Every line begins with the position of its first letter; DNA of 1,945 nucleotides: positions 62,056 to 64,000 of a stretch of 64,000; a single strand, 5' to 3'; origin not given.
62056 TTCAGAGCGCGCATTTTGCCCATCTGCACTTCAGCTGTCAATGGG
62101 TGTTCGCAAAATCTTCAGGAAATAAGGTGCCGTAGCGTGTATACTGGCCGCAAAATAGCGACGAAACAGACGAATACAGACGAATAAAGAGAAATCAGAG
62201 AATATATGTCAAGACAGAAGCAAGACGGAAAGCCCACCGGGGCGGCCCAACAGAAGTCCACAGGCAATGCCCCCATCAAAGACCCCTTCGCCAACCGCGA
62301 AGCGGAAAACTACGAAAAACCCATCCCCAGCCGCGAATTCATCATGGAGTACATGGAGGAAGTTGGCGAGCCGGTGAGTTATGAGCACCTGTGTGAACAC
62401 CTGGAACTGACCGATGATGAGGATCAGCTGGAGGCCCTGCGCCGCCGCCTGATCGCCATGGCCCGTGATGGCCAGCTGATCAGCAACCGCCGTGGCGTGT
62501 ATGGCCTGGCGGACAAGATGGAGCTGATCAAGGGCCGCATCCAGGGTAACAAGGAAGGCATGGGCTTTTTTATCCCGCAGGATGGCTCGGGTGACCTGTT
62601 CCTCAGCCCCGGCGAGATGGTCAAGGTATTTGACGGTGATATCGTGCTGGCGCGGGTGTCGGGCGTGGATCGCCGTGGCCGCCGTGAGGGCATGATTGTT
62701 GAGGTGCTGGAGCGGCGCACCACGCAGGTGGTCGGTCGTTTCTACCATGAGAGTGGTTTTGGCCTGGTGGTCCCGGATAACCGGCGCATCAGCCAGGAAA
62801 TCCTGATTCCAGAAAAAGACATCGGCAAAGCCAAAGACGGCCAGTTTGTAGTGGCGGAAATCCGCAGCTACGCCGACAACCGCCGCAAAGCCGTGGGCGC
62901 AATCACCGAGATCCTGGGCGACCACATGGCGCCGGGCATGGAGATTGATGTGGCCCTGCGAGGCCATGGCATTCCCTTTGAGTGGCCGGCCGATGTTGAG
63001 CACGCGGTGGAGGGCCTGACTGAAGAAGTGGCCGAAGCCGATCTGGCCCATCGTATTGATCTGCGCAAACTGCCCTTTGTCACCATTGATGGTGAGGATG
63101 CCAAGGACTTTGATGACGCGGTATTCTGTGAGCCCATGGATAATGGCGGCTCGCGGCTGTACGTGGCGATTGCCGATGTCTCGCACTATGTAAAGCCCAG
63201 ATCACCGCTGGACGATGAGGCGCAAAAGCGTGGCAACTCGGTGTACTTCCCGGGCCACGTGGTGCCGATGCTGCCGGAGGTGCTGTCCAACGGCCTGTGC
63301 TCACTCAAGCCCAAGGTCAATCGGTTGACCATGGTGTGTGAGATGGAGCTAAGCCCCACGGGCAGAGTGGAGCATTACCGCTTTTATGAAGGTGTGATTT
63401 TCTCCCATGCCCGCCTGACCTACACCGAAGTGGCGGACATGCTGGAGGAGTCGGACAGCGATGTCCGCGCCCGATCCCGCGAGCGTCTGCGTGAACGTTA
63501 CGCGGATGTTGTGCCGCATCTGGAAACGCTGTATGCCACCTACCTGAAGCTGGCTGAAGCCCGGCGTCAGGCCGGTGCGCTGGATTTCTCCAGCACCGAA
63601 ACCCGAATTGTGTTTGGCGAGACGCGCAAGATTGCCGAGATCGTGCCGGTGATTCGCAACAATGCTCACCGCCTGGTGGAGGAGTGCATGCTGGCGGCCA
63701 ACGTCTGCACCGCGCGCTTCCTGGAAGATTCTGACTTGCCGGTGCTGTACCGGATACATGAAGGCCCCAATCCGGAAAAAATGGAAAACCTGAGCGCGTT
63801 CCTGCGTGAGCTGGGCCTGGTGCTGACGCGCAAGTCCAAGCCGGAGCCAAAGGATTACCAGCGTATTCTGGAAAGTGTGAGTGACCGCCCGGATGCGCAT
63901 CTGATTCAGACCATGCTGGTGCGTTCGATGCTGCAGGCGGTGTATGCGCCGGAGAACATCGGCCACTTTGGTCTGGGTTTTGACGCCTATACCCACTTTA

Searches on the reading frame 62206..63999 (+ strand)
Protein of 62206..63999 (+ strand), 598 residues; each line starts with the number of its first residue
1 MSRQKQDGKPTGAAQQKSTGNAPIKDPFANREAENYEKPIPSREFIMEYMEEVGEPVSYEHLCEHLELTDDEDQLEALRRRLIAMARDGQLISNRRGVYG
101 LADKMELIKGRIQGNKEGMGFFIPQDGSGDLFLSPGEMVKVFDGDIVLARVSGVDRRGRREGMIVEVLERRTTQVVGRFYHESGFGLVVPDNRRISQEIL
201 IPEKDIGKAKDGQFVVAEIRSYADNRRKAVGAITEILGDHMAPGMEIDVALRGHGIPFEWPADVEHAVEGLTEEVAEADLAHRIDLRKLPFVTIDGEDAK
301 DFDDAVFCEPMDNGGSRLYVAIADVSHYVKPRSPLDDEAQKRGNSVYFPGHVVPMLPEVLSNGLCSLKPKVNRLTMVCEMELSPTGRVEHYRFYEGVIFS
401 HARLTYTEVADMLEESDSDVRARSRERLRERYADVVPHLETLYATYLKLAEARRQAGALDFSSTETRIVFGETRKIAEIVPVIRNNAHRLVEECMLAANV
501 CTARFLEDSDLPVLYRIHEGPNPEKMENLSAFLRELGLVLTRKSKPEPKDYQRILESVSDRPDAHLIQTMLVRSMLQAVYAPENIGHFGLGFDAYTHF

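Call 8: search_protein_families(library=padloc, proteins=[window:62206-63999:+])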
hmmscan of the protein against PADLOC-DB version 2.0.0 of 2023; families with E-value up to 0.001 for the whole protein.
window:62206-63999:+ (598 aa): 0 families

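Call 9: search_protein_families(library=ncbifam, proteins=[window:62206-63999:+])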
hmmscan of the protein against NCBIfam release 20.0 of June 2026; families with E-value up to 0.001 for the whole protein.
window:62206-63999:+ (598 aa): 5 families
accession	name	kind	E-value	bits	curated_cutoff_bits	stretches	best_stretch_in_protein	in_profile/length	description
NF008648.0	PRK11642.1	equivalog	4e-219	729.9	982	1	25-598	3-566/813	ribonuclease R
TIGR02063.1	RNase_R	equivalog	5.1e-190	633.3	597.85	1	41-598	2-556/711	ribonuclease R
TIGR00358.1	3_prime_RNase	superfamily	1.3e-168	562.2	368.6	1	98-598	7-503/657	VacB/RNase II family 3'-5' exoribonuclease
NF003455.0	PRK05054.1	equivalog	2.4e-74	250.7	542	1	101-596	15-494/645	exoribonuclease II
TIGR02062.1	RNase_B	equivalog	9.6e-65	218.8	641.9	1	102-596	16-496/646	exoribonuclease II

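Call 52: find_related_loci(query=window:62206-63999:+, collection=genome_contigs, flank=500)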
Query window:62206-63999:+ (598 aa) in genome_contigs; peptide patterns used: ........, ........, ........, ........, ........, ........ (x = any residue, [..] = any of these).
600 stretches matched a pattern (row limit reached: there are more); 560 encode a relative of the query (tblastn E <= 1e-3); the best 80 are kept; 80 distinct loci.
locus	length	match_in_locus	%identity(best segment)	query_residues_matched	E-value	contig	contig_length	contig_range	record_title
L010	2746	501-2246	95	17-598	0e+0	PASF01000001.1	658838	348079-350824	MAG: Gammaproteobacteria bacterium isolate SAT189 194886, whole genome shotgun sequence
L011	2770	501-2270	75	9-598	0e+0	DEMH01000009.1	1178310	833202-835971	MAG TPA_asm: Gammaproteobacteria bacterium UBA2675 UBA2675_contig_298, whole genome shotgun sequence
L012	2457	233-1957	78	24-598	0e+0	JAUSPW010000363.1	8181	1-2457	MAG: Pseudohongiella sp. isolate E23_concoct.bin.24 E23_k141_200711, whole genome shotgun sequence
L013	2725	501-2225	78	24-598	0e+0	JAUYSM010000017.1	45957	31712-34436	MAG: Pseudohongiella sp. isolate C8_concoct.bin.103 C8_k141_157582, whole genome shotgun sequence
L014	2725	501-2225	78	24-598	0e+0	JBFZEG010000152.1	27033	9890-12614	MAG: Gammaproteobacteria bacterium isolate PPR_0578 k121_161595, whole genome shotgun sequence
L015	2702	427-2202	75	10-598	0e+0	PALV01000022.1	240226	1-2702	MAG: Gammaproteobacteria bacterium isolate SAT35 MHASMcontig_721202, whole genome shotgun sequence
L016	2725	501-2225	78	24-598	0e+0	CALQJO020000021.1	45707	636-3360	MAG: Rhodoferax sp. OV413 isolate HRSG-E12-bin-78 genome assembly, contig: HRSG-E13-C238, whole genome shotgun sequence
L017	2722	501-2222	78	25-598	0e+0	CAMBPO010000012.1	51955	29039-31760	MAG: Klebsiella pneumoniae isolate MiH-16apr19-207 genome assembly, contig: MiH-16apr19-C905, whole genome shotgun seque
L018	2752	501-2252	70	10-598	0e+0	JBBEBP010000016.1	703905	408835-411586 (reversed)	MAG: Pseudohongiellaceae bacterium isolate LejiaF_61_88 Lejia_F_3_length_703905_cov_54, whole genome shotgun sequence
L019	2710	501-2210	59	23-598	0e+0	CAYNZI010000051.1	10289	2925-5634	MAG TPA_asm: uncultured Spongiibacteraceae bacterium isolate binchicken_co67_113 genome assembly, contig: NODE_7177_leng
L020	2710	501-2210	59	24-598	0e+0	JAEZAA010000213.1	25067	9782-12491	MAG: Proteobacteria bacterium isolate OH_CBrB_123 k127_1452875, whole genome shotgun sequence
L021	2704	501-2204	59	25-598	0e+0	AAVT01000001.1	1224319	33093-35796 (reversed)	Marine gamma proteobacterium HTCC2143 1100111000176, whole genome shotgun sequence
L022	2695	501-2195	58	26-598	0e+0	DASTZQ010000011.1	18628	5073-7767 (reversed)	MAG TPA_asm: Gammaproteobacteria bacterium isolate SMAG_U2473 k141_423064, whole genome shotgun sequence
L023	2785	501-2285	58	18-598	0e+0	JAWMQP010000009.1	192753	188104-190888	Cellvibrionaceae bacterium WSDTSA12 NODE_9_length_192753_cov_38.568475, whole genome shotgun sequence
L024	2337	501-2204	59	25-598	0e+0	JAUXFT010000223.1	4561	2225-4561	MAG: Aestuariirhabdus sp. isolate CSMAG_2910 CSMAG_2910_k117_6094942_length_4561_cov_15.0000, whole genome shotgun seque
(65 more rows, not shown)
